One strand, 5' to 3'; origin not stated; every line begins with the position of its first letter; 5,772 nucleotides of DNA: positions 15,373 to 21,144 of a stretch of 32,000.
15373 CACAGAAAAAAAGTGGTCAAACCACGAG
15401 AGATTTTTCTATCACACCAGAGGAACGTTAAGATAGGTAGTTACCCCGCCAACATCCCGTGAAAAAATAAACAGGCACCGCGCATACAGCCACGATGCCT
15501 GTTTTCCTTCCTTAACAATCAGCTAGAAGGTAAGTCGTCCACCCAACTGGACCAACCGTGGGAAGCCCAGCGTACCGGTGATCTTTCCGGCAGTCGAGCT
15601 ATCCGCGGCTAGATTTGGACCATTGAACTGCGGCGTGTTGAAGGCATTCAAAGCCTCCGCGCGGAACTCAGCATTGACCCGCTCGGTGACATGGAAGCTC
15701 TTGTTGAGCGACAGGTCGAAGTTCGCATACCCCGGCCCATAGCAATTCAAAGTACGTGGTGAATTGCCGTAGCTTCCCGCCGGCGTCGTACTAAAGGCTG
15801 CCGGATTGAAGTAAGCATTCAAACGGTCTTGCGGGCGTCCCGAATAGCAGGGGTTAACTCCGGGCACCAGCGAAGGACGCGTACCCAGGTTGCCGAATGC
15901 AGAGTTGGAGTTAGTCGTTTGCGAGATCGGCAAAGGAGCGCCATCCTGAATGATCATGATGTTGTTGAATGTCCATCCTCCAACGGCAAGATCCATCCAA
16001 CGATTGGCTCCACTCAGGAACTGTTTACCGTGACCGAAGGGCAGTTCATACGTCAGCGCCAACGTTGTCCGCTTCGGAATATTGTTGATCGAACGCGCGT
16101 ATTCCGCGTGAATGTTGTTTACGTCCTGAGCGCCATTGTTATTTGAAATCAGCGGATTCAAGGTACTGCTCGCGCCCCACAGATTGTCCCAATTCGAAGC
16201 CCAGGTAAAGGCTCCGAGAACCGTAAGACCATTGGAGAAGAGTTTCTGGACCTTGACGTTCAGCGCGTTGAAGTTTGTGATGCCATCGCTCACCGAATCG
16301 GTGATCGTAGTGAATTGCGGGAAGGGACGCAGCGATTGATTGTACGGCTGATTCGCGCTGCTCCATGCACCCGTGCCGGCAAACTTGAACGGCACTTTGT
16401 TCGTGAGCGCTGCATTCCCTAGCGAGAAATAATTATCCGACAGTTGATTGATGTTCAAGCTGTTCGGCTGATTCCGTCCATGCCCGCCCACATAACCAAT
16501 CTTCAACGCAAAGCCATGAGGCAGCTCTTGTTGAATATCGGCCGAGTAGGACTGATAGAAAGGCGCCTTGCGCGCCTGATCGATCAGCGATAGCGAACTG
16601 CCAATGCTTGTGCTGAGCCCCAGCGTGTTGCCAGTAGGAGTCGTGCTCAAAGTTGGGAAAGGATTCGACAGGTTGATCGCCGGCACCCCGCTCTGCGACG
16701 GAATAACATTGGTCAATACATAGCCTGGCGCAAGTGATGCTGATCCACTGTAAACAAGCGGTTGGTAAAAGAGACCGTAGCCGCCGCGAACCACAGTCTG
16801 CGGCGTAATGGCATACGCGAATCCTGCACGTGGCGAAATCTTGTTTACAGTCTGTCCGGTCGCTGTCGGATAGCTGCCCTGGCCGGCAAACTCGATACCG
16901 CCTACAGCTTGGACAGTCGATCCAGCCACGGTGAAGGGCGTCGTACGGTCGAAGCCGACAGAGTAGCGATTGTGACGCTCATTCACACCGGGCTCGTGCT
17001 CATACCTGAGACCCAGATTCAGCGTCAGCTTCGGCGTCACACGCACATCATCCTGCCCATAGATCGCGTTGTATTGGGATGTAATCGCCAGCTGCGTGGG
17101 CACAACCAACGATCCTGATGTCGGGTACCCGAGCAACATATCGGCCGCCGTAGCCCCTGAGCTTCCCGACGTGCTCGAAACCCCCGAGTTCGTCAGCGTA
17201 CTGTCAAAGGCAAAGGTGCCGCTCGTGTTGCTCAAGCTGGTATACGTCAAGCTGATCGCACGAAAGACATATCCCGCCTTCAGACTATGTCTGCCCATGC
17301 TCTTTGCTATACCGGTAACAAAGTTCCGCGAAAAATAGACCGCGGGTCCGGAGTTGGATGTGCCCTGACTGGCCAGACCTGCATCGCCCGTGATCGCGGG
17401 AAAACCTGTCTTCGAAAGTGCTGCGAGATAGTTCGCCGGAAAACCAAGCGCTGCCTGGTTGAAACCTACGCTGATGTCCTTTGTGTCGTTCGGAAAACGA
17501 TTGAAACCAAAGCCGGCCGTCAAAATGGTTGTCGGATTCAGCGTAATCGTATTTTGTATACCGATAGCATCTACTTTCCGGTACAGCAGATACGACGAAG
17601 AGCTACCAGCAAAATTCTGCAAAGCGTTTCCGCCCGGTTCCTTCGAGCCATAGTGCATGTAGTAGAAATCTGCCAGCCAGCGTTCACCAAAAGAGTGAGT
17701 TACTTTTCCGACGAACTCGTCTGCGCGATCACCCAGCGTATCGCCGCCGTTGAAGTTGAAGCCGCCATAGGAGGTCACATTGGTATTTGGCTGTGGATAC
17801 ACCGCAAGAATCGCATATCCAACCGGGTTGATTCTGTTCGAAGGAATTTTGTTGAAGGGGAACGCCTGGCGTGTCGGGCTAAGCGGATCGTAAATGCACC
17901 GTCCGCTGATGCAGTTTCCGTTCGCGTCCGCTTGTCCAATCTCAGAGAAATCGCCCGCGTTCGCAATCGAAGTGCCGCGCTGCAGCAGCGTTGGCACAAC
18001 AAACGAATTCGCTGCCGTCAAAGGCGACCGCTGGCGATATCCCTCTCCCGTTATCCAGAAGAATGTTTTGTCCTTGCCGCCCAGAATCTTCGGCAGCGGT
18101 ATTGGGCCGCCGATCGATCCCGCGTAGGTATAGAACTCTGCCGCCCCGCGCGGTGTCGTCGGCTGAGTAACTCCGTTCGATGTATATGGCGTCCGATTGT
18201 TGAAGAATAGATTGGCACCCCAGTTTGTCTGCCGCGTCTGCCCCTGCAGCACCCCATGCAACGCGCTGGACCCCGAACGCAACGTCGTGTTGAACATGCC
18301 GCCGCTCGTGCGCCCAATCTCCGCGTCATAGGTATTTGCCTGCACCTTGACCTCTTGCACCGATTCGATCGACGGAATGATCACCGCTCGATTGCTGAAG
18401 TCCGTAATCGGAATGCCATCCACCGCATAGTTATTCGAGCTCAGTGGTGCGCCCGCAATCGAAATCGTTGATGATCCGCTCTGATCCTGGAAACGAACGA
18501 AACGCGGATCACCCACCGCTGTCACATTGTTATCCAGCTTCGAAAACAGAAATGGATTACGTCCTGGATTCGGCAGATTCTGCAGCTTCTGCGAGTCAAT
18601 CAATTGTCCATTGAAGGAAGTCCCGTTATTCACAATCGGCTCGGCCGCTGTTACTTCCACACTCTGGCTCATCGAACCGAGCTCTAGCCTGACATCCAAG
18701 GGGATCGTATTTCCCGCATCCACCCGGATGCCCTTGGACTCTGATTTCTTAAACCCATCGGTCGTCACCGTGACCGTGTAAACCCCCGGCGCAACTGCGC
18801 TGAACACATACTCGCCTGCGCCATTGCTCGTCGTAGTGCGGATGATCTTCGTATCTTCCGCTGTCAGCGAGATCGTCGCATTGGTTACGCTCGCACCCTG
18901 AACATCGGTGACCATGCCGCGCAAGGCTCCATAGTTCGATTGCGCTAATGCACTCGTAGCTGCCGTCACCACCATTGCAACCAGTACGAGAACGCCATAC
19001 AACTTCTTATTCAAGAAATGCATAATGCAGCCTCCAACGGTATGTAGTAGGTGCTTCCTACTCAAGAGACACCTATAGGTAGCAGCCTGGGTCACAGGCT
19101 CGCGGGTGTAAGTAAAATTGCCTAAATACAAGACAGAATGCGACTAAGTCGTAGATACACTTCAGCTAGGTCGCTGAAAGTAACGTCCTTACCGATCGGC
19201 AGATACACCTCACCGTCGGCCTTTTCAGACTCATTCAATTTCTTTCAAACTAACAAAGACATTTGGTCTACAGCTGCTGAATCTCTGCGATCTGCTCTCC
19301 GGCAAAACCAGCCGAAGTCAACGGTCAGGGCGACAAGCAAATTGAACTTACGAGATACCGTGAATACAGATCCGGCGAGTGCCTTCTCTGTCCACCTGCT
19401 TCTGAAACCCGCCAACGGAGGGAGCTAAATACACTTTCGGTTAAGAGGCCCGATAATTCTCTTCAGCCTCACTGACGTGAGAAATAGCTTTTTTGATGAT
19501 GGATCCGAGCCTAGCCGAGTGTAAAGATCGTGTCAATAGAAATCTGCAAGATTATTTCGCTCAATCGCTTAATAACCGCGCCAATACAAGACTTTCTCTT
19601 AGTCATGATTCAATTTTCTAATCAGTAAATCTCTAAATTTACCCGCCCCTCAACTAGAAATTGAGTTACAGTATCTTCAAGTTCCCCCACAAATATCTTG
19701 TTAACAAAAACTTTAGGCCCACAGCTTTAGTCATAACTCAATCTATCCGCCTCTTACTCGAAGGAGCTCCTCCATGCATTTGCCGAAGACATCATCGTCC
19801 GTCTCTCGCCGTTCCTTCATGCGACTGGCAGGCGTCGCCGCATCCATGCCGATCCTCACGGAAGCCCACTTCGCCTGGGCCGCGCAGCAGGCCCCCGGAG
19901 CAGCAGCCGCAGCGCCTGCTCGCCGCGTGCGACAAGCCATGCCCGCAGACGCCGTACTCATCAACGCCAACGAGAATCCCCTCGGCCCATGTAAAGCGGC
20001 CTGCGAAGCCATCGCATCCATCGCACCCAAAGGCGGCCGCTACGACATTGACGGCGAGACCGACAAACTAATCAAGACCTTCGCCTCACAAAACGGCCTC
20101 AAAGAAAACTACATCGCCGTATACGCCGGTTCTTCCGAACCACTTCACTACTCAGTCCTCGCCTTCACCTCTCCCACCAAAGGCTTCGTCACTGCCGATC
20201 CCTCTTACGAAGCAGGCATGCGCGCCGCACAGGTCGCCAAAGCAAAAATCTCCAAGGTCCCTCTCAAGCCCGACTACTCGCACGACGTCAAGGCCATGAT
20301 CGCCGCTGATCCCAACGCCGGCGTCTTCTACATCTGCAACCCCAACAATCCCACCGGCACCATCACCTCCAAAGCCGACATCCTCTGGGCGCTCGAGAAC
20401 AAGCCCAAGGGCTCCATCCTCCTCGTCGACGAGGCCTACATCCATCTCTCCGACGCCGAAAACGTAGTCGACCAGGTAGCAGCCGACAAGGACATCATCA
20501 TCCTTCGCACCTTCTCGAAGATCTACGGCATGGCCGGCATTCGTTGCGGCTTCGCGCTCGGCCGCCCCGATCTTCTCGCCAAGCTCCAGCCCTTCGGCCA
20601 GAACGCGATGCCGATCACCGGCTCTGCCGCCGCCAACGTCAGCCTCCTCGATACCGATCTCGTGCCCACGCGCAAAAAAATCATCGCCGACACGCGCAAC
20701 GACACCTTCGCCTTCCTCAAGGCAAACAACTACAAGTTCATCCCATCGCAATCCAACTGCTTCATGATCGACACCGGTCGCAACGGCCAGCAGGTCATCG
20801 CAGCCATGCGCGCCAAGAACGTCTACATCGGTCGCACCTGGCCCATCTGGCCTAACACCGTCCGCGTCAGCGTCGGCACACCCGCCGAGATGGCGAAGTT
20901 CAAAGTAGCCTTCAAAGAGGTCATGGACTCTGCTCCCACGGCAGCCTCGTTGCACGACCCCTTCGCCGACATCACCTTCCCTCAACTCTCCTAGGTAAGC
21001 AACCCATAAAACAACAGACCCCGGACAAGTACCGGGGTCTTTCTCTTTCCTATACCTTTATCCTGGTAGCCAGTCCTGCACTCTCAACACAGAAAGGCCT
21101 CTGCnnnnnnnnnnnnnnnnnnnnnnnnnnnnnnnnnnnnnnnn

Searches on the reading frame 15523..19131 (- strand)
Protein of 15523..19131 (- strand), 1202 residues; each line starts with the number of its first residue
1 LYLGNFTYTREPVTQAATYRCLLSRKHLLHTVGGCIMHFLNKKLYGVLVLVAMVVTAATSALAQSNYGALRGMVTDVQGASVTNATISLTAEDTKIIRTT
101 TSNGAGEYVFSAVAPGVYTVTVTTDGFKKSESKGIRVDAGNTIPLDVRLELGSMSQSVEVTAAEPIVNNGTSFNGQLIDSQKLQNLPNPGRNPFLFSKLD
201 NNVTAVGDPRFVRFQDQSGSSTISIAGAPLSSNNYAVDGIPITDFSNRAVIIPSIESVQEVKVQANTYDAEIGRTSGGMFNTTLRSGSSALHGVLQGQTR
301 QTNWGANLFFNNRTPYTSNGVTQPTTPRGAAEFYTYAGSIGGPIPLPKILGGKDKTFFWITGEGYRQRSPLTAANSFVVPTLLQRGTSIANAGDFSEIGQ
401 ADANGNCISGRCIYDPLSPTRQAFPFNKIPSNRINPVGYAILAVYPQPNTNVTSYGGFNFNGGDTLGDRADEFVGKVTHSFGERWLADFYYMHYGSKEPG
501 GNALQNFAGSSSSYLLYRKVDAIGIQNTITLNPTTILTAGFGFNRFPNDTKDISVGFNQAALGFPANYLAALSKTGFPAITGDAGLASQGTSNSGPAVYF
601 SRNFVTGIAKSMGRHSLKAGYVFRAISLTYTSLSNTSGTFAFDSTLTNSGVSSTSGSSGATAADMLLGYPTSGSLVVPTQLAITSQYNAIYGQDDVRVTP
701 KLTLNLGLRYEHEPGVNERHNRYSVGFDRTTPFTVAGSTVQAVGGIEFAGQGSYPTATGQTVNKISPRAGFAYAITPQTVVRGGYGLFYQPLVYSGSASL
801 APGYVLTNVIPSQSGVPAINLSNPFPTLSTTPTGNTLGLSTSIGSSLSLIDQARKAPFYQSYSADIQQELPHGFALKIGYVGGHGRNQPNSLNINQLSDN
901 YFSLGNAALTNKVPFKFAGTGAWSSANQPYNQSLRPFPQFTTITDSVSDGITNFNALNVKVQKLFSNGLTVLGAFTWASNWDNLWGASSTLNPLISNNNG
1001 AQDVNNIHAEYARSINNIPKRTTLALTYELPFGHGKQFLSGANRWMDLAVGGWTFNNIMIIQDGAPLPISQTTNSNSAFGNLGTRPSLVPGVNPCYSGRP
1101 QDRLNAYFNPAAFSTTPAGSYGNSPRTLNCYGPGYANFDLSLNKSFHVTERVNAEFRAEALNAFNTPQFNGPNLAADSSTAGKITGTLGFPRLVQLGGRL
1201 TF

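Call 35: search_protein_families(library=pfam, proteins=[window:15523-19131:-], max_evalue=0.001)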
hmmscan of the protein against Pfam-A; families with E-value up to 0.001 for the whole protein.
window:15523-19131:- (1202 aa): 5 families
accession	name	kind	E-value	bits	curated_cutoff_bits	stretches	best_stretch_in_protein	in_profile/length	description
PF25183.1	OMP_b-brl_4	-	5.8e-188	627.5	30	1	283-1195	1-838/838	Outer membrane beta barrel domain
PF13620.12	CarboxypepD_reg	-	4.9e-19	68.9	32.3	1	70-150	2-82/82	Carboxypeptidase regulatory-like domain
PF00593.30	TonB_dep_Rec_b-barrel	-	2.2e-09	38.1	27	1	571-813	79-254/436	TonB dependent receptor-like, beta-barrel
PF17210.9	SdrD_B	-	4.1e-07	30.6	29.7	1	76-129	18-72/112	SdrD B-like domain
PF13715.12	CarbopepD_reg_2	-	9e-05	22.9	32.2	1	71-151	2-78/88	CarboxypepD_reg-like domain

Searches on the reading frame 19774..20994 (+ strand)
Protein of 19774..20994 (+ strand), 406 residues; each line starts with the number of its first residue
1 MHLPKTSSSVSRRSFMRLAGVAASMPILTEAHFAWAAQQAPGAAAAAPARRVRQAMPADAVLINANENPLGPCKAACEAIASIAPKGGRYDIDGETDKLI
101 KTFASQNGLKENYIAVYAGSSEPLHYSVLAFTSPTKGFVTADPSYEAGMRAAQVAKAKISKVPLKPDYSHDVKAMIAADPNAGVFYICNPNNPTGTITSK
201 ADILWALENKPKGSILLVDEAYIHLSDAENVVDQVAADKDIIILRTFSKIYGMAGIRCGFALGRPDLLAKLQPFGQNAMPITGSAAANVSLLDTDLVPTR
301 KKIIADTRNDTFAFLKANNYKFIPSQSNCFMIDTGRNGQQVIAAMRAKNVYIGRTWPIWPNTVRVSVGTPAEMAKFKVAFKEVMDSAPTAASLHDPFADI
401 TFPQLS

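Call 3: search_protein_families(library=pfam, proteins=[window:19774-20994:+], max_evalue=0.01)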
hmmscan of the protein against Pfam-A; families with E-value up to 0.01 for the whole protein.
window:19774-20994:+ (406 aa): 2 families
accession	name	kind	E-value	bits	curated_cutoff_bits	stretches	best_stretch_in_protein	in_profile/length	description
PF00155.27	Aminotran_1_2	-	2.8e-38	132.5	19.7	1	61-375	4-356/361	Aminotransferase class I and II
PF04864.19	Alliinase_C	-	0.00027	20.4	22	1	112-264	67-209/363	Allinase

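Call 4: search_protein_families(library=ncbifam, proteins=[window:19774-20994:+], max_evalue=0.01)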
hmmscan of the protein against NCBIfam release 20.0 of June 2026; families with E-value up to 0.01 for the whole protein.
window:19774-20994:+ (406 aa): 63 families (the best 25 are shown)
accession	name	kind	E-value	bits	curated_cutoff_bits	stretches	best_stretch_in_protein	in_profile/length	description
NF006580.0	PRK09105.1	subfamily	5.7e-166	552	444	1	8-386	3-373/375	pyridoxal phosphate-dependent aminotransferase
NF051461.1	pyoverd_PtaA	equivalog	7.6e-125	416.3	500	1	9-382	3-358/359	pyoverdine biosynthesis transaminase PtaA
TIGR01141.1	hisC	equivalog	2.5e-58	197.7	276.55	1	53-382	18-348/349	histidinol-phosphate transaminase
NF002878.0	PRK03321.1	subfamily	9e-53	179.2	374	1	58-381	22-346/352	histidinol-phosphate transaminase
NF006014.0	PRK08153.1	equivalog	3.1e-42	144.8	510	1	62-387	37-367/370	pyridoxal phosphate-dependent aminotransferase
NF003496.0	PRK05166.1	equivalog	4.6e-42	144.1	540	1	61-385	39-371/373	histidinol-phosphate transaminase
TIGR01140.1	L_thr_O3P_dcar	equivalog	4.4e-36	124.7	290.55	1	61-377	20-327/331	threonine-phosphate decarboxylase CobD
NF002877.0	PRK03317.1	equivalog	1.9e-34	119.1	409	1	61-387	34-370/374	histidinol-phosphate transaminase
NF005915.1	PRK07908.1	equivalog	2.5e-24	86.3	360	1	81-376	35-327/332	Rv2231c family histidinol phosphate aminotransferase CobC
NF002726.0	PRK02610.1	equivalog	4.1e-24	85.2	391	1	107-381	87-366/374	histidinol-phosphate transaminase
NF006225.0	PRK08354.1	equivalog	3.4e-22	79.2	288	1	113-383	62-315/318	putative aminotransferase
NF053748.1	bifunc_CobBC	exception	2e-20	72.8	950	1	100-376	519-792/797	bifunctional hydrogenobyrinic acid a,c-diamide synthase/histidinol phosphate aminotransferase CobBC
NF004870.0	PRK06225.1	equivalog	5.8e-19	68.1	351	1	97-385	69-375/380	pyridoxal phosphate-dependent aminotransferase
NF041364.1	GntC_guanitoxin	equivalog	5.8e-18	64.9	415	1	113-277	62-235/356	guanitoxin biosynthesis PLP-dependent (S)-gamma-hydroxy-L-arginine cyclodehydratase GntC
NF006514.0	PRK08960.1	equivalog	5.9e-18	64.8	554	1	110-292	91-276/388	pyridoxal phosphate-dependent aminotransferase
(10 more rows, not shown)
